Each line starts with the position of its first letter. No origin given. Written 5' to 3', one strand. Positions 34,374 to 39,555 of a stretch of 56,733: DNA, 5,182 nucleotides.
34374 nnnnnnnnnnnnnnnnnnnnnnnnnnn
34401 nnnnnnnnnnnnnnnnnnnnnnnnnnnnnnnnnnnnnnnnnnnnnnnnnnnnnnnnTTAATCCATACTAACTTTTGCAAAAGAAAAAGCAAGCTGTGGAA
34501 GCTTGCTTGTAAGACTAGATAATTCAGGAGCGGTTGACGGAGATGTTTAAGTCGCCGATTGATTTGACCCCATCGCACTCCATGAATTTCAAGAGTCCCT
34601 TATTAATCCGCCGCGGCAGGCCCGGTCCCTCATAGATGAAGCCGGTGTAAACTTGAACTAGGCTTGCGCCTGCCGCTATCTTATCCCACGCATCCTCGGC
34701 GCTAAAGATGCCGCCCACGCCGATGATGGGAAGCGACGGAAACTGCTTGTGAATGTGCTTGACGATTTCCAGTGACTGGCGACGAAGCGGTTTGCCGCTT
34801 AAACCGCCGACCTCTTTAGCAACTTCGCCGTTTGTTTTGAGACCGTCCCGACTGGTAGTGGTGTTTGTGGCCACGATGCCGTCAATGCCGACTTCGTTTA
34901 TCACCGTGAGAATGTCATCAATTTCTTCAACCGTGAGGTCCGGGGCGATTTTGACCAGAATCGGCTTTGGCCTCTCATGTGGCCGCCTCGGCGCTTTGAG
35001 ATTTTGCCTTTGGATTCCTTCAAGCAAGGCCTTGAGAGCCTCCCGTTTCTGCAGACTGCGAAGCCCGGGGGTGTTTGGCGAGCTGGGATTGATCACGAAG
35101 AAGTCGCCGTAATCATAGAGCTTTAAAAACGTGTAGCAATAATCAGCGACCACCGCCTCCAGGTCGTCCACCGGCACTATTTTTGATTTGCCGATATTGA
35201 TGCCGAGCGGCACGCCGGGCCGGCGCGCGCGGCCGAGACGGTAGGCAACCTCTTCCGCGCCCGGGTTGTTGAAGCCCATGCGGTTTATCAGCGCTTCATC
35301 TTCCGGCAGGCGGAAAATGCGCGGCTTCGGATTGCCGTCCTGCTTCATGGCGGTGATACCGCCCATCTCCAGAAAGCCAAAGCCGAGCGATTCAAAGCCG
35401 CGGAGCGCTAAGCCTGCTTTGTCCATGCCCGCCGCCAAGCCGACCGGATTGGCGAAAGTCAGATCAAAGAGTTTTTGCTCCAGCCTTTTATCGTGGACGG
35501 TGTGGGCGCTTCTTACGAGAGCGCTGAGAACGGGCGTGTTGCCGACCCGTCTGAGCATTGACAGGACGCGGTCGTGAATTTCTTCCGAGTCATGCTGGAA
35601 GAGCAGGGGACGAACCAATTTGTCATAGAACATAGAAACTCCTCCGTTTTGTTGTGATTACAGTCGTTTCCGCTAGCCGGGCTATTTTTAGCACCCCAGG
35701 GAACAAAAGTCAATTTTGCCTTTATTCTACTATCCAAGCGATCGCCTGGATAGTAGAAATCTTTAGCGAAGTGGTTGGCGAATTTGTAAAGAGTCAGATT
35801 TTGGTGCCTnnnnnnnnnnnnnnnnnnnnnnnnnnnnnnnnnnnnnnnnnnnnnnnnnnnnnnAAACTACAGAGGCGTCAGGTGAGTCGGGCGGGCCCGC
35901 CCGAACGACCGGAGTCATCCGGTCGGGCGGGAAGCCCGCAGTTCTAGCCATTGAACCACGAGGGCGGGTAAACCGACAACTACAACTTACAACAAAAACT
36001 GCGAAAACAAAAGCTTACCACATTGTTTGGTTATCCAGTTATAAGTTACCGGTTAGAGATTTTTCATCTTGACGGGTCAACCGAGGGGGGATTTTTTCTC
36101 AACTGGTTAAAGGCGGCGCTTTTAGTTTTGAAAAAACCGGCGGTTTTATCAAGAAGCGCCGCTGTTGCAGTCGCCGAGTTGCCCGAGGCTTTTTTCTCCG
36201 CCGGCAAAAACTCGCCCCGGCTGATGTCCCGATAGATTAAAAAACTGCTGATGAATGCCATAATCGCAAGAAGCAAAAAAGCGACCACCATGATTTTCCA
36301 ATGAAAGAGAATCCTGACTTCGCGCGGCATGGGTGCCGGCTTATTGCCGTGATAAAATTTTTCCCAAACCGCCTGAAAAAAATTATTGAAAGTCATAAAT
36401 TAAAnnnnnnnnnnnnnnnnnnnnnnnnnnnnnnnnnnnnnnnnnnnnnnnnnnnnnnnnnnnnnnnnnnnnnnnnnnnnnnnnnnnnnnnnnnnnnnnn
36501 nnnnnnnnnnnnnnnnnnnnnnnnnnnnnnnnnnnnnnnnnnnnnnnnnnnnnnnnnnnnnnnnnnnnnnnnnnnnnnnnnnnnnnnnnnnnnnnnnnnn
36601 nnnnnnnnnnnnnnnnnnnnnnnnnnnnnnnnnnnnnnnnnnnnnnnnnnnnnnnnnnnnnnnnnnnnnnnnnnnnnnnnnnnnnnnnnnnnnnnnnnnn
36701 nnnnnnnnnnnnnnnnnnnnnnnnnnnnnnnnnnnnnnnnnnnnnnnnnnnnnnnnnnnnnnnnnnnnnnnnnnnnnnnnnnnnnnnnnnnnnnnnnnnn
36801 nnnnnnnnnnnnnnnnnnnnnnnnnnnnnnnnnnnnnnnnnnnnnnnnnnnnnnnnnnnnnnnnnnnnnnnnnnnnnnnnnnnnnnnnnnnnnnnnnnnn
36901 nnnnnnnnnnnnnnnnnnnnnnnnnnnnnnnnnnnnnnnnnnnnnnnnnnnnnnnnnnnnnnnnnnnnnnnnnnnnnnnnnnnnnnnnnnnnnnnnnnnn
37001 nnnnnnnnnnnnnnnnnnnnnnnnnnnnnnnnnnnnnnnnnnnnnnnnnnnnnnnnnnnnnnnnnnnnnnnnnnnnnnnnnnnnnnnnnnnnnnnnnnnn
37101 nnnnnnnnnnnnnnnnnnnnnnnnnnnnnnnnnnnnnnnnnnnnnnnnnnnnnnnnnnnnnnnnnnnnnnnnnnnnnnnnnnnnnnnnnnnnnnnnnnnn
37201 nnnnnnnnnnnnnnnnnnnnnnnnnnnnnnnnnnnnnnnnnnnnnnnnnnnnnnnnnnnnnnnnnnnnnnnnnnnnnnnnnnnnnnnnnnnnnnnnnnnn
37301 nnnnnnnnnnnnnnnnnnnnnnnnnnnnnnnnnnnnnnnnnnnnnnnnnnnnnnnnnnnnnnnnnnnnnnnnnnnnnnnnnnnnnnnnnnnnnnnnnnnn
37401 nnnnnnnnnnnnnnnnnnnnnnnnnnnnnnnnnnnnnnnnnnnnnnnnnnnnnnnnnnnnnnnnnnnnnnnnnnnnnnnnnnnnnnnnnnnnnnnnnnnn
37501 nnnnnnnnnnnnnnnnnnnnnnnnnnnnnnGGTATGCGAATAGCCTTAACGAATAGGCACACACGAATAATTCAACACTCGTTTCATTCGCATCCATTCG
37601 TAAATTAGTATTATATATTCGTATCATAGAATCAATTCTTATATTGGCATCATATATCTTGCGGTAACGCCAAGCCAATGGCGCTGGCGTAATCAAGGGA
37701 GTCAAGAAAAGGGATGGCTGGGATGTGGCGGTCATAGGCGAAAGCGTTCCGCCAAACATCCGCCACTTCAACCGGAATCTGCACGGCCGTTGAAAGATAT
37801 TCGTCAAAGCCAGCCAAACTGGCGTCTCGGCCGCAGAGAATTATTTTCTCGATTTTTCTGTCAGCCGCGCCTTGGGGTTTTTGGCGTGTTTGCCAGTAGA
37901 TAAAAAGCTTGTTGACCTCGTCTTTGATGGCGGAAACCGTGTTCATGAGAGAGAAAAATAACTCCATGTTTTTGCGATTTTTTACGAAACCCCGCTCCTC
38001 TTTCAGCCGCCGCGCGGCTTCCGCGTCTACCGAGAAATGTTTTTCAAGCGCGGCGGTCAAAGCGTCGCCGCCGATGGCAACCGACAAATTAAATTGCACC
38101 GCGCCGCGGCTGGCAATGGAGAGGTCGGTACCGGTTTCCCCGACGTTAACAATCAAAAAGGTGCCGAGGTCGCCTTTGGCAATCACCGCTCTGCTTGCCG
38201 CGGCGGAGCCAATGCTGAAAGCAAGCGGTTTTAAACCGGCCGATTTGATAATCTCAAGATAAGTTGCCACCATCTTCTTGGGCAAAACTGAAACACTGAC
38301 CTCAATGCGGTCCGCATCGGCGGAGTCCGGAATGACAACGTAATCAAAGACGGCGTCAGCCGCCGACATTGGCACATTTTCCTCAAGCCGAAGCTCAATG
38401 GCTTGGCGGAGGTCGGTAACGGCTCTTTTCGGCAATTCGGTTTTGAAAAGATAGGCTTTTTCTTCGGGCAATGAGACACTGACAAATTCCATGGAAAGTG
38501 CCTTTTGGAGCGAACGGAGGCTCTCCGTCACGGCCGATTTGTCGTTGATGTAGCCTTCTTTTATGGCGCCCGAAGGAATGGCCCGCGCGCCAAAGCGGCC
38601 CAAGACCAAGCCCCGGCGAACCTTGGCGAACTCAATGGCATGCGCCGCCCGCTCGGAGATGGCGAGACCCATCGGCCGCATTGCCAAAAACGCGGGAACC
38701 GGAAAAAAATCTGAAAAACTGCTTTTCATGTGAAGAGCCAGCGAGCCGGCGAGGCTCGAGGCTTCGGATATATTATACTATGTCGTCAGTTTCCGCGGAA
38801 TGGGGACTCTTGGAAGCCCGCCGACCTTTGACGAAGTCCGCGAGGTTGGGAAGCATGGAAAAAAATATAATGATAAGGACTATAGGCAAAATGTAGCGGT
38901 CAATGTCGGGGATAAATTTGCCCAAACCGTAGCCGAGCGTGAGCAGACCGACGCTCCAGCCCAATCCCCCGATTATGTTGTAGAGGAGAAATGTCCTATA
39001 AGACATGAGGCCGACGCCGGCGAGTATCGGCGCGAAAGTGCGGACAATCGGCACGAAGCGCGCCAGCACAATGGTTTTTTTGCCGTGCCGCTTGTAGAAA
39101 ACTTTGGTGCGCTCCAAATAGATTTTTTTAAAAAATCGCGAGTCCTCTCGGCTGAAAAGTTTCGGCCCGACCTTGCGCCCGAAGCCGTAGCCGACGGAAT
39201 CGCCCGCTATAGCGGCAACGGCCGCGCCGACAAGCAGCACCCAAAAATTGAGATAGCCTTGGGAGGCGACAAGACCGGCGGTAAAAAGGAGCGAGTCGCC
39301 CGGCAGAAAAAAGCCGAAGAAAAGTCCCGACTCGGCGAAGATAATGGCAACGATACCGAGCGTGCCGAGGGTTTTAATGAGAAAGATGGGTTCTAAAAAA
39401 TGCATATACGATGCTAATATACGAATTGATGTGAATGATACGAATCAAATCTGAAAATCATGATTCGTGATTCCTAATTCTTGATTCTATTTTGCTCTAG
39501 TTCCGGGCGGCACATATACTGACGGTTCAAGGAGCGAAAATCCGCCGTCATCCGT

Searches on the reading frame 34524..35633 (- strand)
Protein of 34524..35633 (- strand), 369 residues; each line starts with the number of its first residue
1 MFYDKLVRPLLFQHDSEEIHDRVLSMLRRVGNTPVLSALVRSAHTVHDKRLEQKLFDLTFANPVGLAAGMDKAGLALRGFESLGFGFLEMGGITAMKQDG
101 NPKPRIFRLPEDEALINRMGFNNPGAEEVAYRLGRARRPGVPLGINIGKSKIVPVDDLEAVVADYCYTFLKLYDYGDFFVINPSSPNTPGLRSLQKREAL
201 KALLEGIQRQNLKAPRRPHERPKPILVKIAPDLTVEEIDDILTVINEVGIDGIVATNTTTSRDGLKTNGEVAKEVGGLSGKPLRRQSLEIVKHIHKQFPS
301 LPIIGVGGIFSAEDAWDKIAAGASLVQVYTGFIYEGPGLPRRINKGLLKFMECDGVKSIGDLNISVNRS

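Call 45: search_protein_families(library=pfam, proteins=[window:34524-35633:-], max_evalue=0.00001)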
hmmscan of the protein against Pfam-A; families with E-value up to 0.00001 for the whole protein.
window:34524-35633:- (369 aa): 1 family
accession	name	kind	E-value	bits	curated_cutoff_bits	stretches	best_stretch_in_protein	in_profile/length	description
PF01180.27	DHO_dh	-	2.6e-84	283.3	27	1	51-351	2-291/291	Dihydroorotate dehydrogenase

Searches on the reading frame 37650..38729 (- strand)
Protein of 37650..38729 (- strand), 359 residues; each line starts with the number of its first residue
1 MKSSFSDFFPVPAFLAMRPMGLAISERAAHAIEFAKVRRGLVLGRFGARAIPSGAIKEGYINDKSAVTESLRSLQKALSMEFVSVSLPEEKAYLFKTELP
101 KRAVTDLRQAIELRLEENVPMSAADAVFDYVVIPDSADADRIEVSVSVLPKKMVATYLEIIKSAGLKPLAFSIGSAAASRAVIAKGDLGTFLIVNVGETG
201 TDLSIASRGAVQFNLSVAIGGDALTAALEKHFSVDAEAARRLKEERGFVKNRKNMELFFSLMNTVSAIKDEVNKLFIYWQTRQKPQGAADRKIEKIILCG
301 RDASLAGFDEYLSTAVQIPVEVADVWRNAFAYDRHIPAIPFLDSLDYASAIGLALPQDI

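Call 45: search_protein_families(library=pfam, proteins=[window:37650-38729:-], max_evalue=0.00001)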
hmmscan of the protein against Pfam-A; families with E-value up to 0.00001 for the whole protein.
window:37650-38729:- (359 aa): 4 families
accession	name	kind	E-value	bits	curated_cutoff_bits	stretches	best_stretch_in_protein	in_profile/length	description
PF11104.14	PilM_2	-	9.1e-29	100.9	27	1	21-355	1-337/340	Type IV pilus assembly protein PilM;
PF06723.19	MreB_Mbl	-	9.4e-08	31.7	27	0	258-324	243-305/327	MreB/Mbl protein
PF14450.12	FtsA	-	1.3e-07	32.4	31.8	1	193-352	2-127/127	Cell division protein FtsA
PF05134.19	T2SSL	-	8.2e-06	25.8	25.5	0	64-168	30-128/231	Type II secretion system (T2SS), protein L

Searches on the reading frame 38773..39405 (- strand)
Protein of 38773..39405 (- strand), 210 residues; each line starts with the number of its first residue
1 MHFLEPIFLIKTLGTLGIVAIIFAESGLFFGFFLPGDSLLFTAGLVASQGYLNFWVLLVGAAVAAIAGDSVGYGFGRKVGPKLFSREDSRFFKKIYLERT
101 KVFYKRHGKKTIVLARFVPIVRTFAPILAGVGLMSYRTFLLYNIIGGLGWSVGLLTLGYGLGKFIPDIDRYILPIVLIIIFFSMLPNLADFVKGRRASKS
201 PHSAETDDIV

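Call 45: search_protein_families(library=pfam, proteins=[window:38773-39405:-], max_evalue=0.00001)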
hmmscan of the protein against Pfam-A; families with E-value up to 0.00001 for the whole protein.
window:38773-39405:- (210 aa): 1 family
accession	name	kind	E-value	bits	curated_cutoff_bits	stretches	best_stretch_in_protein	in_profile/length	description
PF09335.16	VTT_dom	-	7.2e-20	72.1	33.9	1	34-159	1-122/123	VTT domain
